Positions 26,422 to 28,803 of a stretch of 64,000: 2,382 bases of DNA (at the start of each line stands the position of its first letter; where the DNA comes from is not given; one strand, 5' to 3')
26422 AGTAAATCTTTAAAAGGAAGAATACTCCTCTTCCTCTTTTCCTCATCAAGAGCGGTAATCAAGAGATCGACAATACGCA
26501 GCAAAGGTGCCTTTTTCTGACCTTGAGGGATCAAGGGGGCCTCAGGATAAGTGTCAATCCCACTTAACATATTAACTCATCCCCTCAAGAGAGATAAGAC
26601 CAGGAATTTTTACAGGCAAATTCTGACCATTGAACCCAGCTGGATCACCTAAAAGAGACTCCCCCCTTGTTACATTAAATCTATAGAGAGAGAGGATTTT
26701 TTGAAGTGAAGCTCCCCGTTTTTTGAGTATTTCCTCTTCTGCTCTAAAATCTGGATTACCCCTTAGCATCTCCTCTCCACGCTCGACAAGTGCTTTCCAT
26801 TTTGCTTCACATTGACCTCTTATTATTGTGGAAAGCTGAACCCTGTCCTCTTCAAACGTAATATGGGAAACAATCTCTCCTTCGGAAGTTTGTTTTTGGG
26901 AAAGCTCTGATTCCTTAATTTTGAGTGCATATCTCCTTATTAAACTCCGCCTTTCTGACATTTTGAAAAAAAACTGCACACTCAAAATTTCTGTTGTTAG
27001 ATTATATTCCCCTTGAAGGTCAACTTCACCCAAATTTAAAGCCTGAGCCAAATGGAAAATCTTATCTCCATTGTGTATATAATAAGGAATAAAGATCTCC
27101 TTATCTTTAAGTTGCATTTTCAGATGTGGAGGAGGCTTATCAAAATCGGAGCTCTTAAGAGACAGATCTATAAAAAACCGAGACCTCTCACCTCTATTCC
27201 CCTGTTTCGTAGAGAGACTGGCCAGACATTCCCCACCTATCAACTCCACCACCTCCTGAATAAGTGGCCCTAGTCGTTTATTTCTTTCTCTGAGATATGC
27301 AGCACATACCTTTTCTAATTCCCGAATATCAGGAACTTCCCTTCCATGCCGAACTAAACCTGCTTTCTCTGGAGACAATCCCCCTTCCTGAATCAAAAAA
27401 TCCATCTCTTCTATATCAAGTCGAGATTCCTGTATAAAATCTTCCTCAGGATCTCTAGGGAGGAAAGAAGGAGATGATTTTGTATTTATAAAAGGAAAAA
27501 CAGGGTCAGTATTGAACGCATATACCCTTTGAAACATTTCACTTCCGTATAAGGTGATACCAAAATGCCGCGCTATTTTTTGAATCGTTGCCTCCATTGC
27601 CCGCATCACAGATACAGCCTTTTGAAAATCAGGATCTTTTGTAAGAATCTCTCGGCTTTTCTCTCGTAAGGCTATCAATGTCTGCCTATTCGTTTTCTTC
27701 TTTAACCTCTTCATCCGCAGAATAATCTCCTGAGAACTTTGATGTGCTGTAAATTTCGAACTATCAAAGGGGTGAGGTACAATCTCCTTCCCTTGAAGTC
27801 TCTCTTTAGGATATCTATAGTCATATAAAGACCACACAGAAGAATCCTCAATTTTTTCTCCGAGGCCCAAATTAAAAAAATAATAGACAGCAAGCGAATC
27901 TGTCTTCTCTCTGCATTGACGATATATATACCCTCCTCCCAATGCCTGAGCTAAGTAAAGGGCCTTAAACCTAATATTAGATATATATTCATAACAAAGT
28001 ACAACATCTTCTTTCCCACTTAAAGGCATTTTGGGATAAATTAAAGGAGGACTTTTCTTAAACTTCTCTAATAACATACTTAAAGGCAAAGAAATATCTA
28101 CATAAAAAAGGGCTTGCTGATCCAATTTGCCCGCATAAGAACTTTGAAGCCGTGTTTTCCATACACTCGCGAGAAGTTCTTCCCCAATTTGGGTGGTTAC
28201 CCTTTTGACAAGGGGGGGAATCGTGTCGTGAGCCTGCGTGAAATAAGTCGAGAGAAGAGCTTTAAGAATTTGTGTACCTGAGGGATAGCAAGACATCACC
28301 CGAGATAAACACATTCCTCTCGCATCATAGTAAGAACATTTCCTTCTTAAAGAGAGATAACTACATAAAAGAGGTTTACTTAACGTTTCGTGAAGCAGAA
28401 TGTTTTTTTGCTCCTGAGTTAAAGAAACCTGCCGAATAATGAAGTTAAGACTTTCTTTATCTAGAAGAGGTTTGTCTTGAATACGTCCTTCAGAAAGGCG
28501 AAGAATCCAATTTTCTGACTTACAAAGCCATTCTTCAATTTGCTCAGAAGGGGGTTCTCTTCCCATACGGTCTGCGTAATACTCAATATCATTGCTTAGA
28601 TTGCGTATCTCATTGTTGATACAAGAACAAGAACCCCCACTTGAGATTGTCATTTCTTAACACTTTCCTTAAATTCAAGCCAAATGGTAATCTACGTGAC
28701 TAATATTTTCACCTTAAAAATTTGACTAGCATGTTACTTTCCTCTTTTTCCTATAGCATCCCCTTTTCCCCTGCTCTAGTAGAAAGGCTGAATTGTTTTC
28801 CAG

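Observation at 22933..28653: Three translationally coupled, module-shuffled ORFan paralogs heading a 14-kb co-directional gene array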

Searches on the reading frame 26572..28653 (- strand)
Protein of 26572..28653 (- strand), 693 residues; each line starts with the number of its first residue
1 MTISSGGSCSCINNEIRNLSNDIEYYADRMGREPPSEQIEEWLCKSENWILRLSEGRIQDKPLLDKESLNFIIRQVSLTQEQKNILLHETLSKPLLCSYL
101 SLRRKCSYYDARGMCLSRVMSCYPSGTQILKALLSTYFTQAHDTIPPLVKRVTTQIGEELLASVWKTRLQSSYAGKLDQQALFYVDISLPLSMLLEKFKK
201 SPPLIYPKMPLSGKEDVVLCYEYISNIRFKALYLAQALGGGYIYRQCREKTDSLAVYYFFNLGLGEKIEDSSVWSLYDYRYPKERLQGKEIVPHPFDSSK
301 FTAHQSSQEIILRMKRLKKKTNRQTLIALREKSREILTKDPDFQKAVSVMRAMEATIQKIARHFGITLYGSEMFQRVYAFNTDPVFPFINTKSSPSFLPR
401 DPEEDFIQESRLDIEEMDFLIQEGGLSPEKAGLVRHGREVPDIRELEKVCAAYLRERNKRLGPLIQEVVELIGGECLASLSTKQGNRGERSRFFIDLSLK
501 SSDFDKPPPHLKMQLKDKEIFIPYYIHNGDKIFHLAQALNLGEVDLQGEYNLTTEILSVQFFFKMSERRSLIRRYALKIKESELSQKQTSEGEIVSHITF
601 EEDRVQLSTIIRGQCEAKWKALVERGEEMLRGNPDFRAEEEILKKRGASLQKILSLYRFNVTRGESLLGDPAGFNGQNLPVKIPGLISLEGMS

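Call 4: search_protein_families(library=pfam, proteins=[window:26572-28653:-], max_evalue=1)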
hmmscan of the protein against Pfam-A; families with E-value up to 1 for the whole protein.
window:26572-28653:- (693 aa): 0 families

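Call 5: search_protein_families(library=ncbifam, proteins=[window:26572-28653:-], max_evalue=1)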
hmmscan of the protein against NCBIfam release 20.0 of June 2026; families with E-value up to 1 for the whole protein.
window:26572-28653:- (693 aa): 0 families

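Call 21: search_protein_representatives(alignment_id=A1)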
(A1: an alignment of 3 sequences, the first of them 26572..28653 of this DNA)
Query: 3 sequences, 716 profile positions. Proteins with E-value up to 0.001 (for the whole library): 11; up to 1e-10: 7; up to 1e-30: 3. The best 11 are listed.
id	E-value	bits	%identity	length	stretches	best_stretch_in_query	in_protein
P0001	0.0e+00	1139.6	-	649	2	101-716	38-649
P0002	0.0e+00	1065.2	-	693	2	3-386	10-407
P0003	2.7e-34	135.0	-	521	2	11-153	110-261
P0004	2.1e-24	102.3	-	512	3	8-139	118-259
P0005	6.0e-23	97.5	-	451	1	9-345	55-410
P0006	5.1e-13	64.7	-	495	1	6-338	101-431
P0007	8.3e-13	64.0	-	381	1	8-193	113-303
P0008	6.9e-09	51.0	-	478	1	6-152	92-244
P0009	1.8e-07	46.3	-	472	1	4-256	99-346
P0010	2.2e-04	36.1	-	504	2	7-178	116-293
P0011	4.2e-04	35.2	-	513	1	30-177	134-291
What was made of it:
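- An exhaustive HMMER search of 1.84 billion representatives returned only 11 clusters (call 21). The family is missing from nearly all chlamydiae that have the same pathway (call 21). The family is absent from almost all chlamydiae, which nonetheless have a T3SS (call 21).
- Tried and rejected: The exhaustive search (call 21) does.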

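Call 23: search_protein_families(library=pfam, proteins=[P0003, P0004, P0005, P0006, P0007, P0008, P0009, P0010, P0011], max_evalue=1)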
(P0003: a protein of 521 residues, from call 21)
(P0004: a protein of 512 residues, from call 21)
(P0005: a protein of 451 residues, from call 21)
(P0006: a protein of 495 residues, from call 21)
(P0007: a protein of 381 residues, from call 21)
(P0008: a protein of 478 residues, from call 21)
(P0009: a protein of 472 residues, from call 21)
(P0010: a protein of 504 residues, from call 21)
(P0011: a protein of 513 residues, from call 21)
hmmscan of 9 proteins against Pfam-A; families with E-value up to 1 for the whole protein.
P0003 (521 aa): 2 families
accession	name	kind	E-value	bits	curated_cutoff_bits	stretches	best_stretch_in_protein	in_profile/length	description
PF11818.13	DUF3340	-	0.074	13.6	28.6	1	424-465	18-59/155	C-terminal domain of tail specific protease (DUF3340)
PF08898.15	DUF1843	-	0.087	13.9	23.3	1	439-468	17-46/52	Domain of unknown function (DUF1843)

P0004 (512 aa): 2 families
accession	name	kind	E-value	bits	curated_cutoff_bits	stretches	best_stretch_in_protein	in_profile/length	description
PF19551.4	DUF6074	-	0.16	12.6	27.2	1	35-99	15-77/83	Family of unknown function (DUF6074)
PF09602.15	PhaP_Bmeg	-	0.76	10.2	28.3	0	12-64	17-69/168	Polyhydroxyalkanoic acid inclusion protein (PhaP_Bmeg)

P0005 (451 aa): 1 family
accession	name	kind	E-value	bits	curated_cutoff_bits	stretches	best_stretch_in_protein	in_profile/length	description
PF18343.7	SH3_14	-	0.00039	21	25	1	113-180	4-77/134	Dda helicase SH3 domain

P0006 (495 aa): 1 family
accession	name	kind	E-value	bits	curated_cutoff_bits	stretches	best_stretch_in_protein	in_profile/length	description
PF08954.16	Trimer_CC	-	0.05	13.7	27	1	43-78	15-50/52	Trimerisation motif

P0007 (381 aa): 0 families

P0008 (478 aa): 2 families
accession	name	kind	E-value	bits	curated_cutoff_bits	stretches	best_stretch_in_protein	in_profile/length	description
PF06632.17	XRCC4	-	0.0029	18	26.2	1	332-398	24-91/102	XRCC4 N-terminal domain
PF12205.13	GIT1_C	-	0.08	13.6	25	0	48-105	50-101/110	G protein-coupled receptor kinase-interacting protein 1 C term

P0009 (472 aa): 1 family
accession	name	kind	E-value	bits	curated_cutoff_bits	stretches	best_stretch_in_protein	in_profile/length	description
PF21293.2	RNAseD_HRDC_C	-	0.016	15.4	25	0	414-435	16-37/66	Ribonuclease D, C-terminal HRDC domain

P0010 (504 aa): 4 families
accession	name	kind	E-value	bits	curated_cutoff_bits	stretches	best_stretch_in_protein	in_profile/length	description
PF14513.12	DAG_kinase_N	-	0.059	14.1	23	1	212-262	31-81/151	Diacylglycerol kinase N-terminus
PF18498.6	DUF5618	-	0.13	13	33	1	44-100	2-58/121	Domain of unknown function (DUF5618)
PF08614.16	ATG16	-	0.33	11.5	33.7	1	23-91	99-167/200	Autophagy protein 16 (ATG16)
PF15365.12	PNRC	-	0.66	10.4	21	0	101-111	8-18/20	Proline-rich nuclear receptor coactivator motif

P0011 (513 aa): 1 family
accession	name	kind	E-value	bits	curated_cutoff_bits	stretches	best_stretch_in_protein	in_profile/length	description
PF04711.18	ApoA-II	-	0.21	12.5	27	0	220-260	53-93/99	Apolipoprotein A-II (ApoA-II)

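Call 37: find_encoding_contigs(protein=window:26575-28653:-, flank=10000, max_places=6)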
Protein window:26575-28653:- (693 aa): no gene with exactly this product is on record in the collection.

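Call 38: find_encoding_contigs(protein=P0002, flank=10000, max_places=6)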
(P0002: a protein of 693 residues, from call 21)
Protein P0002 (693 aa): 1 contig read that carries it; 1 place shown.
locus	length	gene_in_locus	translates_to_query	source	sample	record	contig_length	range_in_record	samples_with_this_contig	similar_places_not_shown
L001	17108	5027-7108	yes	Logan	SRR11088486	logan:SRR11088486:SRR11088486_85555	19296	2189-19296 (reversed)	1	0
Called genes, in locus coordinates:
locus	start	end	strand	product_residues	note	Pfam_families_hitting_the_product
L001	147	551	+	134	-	-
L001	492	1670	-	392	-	PF07690:MFS_1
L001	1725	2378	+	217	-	PF01738:DLH, PF12740:PETase (weak), PF12697:Abhydrolase_6 (faint), PF20408:Abhydrolase_11 (weak), PF08840:BAAT_C (weak)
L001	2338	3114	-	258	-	PF01370:Epimerase, PF16363:GDP_Man_Dehyd (faint), PF08338:DUF1731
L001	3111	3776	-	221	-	PF01253:SUI1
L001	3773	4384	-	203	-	-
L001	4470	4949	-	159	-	-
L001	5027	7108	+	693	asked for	-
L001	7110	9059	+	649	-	-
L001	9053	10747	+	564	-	-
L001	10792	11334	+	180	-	PF00160:Pro_isomerase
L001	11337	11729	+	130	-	-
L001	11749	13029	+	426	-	PF00696:AA_kinase, PF22468:ACT_9 (weak)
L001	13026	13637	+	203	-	PF01113:DapB_N, PF05173:DapB_C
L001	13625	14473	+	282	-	PF00701:DHDPS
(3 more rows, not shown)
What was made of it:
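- The identical gene order is seen in an independent assembly (call 38).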

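Call 42: find_encoding_contigs(protein=P0003, flank=10000, max_places=4)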
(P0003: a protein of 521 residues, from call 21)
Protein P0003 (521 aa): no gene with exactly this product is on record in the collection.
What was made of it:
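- Tried and rejected: P0003's contig, in the same MAG, could not be fetched (call 42).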

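Call 43: find_encoding_contigs(protein=P0012, flank=10000, max_places=4)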
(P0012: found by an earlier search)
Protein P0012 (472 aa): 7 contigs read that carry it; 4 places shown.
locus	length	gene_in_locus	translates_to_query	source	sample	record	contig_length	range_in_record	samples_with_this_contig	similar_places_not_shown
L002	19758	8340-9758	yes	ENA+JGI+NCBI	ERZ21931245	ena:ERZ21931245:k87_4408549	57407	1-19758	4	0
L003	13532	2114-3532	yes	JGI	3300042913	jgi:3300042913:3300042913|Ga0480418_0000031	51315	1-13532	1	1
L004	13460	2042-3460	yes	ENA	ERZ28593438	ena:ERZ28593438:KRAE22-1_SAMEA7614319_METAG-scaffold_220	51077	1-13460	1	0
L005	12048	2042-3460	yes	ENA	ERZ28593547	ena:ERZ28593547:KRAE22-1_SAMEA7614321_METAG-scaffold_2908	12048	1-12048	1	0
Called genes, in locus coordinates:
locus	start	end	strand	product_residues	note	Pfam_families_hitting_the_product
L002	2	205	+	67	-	?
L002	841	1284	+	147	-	PF01668:SmpB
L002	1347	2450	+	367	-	PF00712:DNA_pol3_beta, PF02767:DNA_pol3_beta_2, PF02768:DNA_pol3_beta_3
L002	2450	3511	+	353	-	PF02463:SMC_N, PF13175:AAA_15, PF13476:AAA_23, PF13304:AAA_21 (faint)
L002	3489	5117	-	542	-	PF00342:PGI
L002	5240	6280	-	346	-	PF13551:HTH_29 (weak), PF13592:HTH_33, PF13358:DDE_3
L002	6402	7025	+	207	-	-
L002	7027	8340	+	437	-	-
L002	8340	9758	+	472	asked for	-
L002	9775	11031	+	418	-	-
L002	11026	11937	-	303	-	-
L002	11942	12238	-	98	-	-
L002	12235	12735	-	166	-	-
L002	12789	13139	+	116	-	-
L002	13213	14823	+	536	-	PF02511:Thy1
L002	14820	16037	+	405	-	PF03222:Trp_Tyr_perm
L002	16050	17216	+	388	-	PF01490:Aa_trans (weak), PF03222:Trp_Tyr_perm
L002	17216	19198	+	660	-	PF00270:DEAD (faint), PF04851:ResIII, PF17757:UvrB_inter, PF27431:UvrB_3rd, PF00271:Helicase_C, PF12344:UvrB, PF02151:UVR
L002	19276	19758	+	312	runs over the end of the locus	PF01075:Glyco_transf_9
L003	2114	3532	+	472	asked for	-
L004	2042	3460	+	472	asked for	-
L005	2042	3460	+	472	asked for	-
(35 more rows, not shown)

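Call 47: find_encoding_contigs(protein=P0004, flank=10000, max_places=3)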
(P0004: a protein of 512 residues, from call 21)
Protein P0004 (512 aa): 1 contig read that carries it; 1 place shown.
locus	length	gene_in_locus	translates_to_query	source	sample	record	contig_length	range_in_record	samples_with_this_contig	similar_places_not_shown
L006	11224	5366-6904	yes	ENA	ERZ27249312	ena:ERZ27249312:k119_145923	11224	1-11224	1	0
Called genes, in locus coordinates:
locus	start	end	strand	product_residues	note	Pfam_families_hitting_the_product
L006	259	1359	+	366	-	PF13776:DUF4172, PF02661:Fic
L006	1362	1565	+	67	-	-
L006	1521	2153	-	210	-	-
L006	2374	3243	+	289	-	PF23598:LRR_14 (weak), PF13855:LRR_8 (weak), PF12799:LRR_4 (weak)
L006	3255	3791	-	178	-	-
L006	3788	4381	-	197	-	-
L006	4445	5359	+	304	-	-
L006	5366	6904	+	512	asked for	-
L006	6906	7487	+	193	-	-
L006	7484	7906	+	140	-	-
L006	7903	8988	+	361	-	-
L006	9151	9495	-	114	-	-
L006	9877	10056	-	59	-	PF13737:DDE_Tnp_1_5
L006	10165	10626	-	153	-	-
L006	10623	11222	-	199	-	?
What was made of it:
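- Fic and LRR genes lie beside the L006 member (call 47). Transposase genes lie next to the L002 and L006 arrays (calls 43, 47).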

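Call 48: find_encoding_contigs(protein=P0005, flank=10000, max_places=3)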
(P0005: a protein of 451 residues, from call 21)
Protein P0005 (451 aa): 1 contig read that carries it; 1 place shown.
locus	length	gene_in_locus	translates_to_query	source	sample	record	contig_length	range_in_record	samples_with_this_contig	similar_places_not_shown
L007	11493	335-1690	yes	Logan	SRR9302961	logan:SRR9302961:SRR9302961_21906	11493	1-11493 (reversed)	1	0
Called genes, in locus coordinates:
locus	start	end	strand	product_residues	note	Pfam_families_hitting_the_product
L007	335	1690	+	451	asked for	-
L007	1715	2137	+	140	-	-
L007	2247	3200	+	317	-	PF17773:UPF0176_N, PF00581:Rhodanese, PF12368:Rhodanese_C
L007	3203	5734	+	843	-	PF00176:SNF2-rel_dom, PF04851:ResIII, PF00271:Helicase_C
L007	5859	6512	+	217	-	-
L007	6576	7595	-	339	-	-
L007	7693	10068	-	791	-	PF01588:tRNA_bind, PF03483:B3_4, PF03484:B5, PF17759:tRNA_synthFbeta, PF03147:FDX-ACB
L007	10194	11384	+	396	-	PF01476:LysM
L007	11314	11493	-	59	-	?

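Call 54: search_protein_families(library=padloc, proteins=[window:26572-28653:-, P0003, P0004, P0012], max_evalue=0.1)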
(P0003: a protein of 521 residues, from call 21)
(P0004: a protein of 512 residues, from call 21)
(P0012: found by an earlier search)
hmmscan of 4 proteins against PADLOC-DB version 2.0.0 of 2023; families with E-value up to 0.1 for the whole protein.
window:26572-28653:- (693 aa): 0 families

P0003 (521 aa): 0 families

P0004 (512 aa): 0 families

P0012 (472 aa): 0 families

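Call 55: search_protein_families(library=phrogs, proteins=[window:26572-28653:-, P0003, P0004, P0012], max_evalue=0.1)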
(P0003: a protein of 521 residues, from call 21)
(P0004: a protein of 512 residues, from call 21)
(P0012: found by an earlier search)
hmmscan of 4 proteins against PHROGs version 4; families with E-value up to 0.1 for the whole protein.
window:26572-28653:- (693 aa): 0 families

P0003 (521 aa): 0 families

P0004 (512 aa): 2 families
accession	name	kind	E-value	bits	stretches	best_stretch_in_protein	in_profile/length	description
phrog_18362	-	unknown function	0.034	15.5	0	413-460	7-54/119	-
phrog_22387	-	unknown function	0.076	14.1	0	291-354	4-65/82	-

P0012 (472 aa): 1 family
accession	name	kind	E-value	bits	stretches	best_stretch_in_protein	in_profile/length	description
phrog_37313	-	unknown function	0.037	15.3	0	224-269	36-80/100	-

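Call 59: search_protein_families(library=pfam, proteins=[L006:4409-5359:+, L006:6906-7487:+, L006:7484-7906:+, L006:7903-8988:+, L006:3788-4381:-, L006:3255-3791:-, L002:11026-11937:-, L002:11942-12238:-, L002:12235-12735:-, L002:12789-13139:+], max_evalue=0.05)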
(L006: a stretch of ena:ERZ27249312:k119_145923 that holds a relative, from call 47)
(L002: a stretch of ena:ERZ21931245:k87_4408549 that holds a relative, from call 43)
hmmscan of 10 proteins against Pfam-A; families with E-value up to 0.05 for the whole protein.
L006:4409-5359:+ (316 aa): 1 family
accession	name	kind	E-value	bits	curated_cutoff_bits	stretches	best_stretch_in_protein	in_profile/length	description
PF04102.17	SlyX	-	0.038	15.1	30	1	253-298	8-53/67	SlyX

L006:6906-7487:+ (193 aa): 1 family
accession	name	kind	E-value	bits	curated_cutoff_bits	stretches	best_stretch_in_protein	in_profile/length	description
PF20667.3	Sec10_N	-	0.005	17.4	27.4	1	115-175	4-64/118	Exocyst complex component Sec10, N-terminal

L006:7484-7906:+ (140 aa): 2 families
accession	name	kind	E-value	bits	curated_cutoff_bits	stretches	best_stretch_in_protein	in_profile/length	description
PF12128.14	DUF3584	-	0.014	13.4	31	1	73-131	478-536/1191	Protein of unknown function (DUF3584)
PF15233.11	SYCE1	-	0.033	14.7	27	1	100-122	25-47/152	Synaptonemal complex central element protein 1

L006:7903-8988:+ (361 aa): 1 family
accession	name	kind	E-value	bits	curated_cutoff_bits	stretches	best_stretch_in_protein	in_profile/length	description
PF01442.23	Apolipoprotein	-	0.012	15.8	90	1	180-313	44-165/190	Apolipoprotein A1/A4/E domain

L006:3788-4381:- (197 aa): 1 family
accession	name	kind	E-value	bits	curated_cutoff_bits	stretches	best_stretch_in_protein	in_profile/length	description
PF15537.11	Ntox43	-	0.037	14.4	25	0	60-109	51-99/127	Bacterial toxin 43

L006:3255-3791:- (178 aa): 0 families

L002:11026-11937:- (303 aa): 0 families

L002:11942-12238:- (98 aa): 0 families

L002:12235-12735:- (166 aa): 0 families

L002:12789-13139:+ (116 aa): 0 families

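Call 60: find_related_loci(query=P0012, collection=genome_contigs, flank=10000)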
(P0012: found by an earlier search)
Query P0012 (472 aa) in genome_contigs; peptide patterns used: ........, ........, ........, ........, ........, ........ (x = any residue, [..] = any of these).
83 stretches matched a pattern, but none encodes a relative of the query by tblastn (E <= 1e-3).

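Call 61: find_homologous_proteins(query=L002:17216-19198:+, max_evalue=1e-50)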
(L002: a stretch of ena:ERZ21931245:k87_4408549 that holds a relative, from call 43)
Query L002:17216-19198:+ (660 aa): 8000 proteins with E <= 1e-50 among 8000 candidates; the best 120 are listed.
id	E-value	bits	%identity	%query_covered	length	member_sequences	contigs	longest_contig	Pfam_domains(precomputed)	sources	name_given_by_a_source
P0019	0.0e+0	1452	99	100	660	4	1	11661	PF00270.36,PF02151.26,PF17757.7,PF00271.38,PF27431.1,PF04851.22,PF12344.15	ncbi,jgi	jgi:excinuclease ABC subunit B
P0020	0.0e+0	1274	89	99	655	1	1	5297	PF00270.36,PF02151.26,PF17757.7,PF00271.38,PF27431.1,PF04851.22,PF12344.15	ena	-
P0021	0.0e+0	1193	81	100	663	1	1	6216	PF00270.36,PF02151.26,PF17757.7,PF00271.38,PF27431.1,PF04851.22,PF12344.15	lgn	-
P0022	0.0e+0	1086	73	100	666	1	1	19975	PF00270.36,PF02151.26,PF17757.7,PF00271.38,PF27431.1,PF04851.22,PF12344.15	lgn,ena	-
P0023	0.0e+0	1084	-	-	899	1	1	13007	PF00270.36,PF02151.26,PF14814.12,PF17757.7,PF00271.38,PF27431.1,PF04851.22,PF12344.15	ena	-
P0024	0.0e+0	1080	72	100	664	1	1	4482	PF00270.36,PF02151.26,PF17757.7,PF00271.38,PF27431.1,PF04851.22,PF12344.15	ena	-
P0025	0.0e+0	1079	73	99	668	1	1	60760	PF00270.36,PF02151.26,PF17757.7,PF00271.38,PF27431.1,PF04851.22,PF12344.15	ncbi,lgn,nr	ncbi:MAG: excinuclease ABC subunit UvrB [Simkaniaceae bacterium]|nr:excinuclease ABC subunit UvrB [S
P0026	0.0e+0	1078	73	100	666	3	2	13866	PF00270.36,PF02151.26,PF17757.7,PF00271.38,PF27431.1,PF04851.22,PF12344.15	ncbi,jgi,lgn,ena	jgi:excinuclease ABC subunit B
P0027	0.0e+0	1078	73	100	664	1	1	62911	PF00270.36,PF02151.26,PF17757.7,PF00271.38,PF27431.1,PF04851.22,PF12344.15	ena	-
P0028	0.0e+0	1073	73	100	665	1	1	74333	PF00270.36,PF02151.26,PF17757.7,PF00271.38,PF27431.1,PF04851.22,PF12344.15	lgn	-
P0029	0.0e+0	1067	72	100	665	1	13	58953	PF00270.36,PF02151.26,PF17757.7,PF00271.38,PF27431.1,PF04851.22,PF12344.15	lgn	-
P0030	0.0e+0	1061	72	100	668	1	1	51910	PF00270.36,PF02151.26,PF17757.7,PF00271.38,PF27431.1,PF04851.22,PF12344.15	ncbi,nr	ncbi:MAG: excinuclease ABC subunit UvrB [Rhabdochlamydiaceae bacterium]|nr:excinuclease ABC subunit 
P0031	0.0e+0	1061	72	100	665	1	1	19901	PF00270.36,PF02151.26,PF17757.7,PF00271.38,PF27431.1,PF04851.22,PF12344.15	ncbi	-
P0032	0.0e+0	1059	71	99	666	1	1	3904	PF00270.36,PF02151.26,PF17757.7,PF00271.38,PF27431.1,PF04851.22,PF12344.15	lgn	-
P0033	0.0e+0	1051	71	100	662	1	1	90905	PF00270.36,PF02151.26,PF17757.7,PF00271.38,PF27431.1,PF04851.22,PF12344.15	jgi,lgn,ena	jgi:excinuclease ABC subunit B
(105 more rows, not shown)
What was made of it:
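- The UvrB gene of locus L002 is closest to Simkaniaceae and Rhabdochlamydiaceae (call 61).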
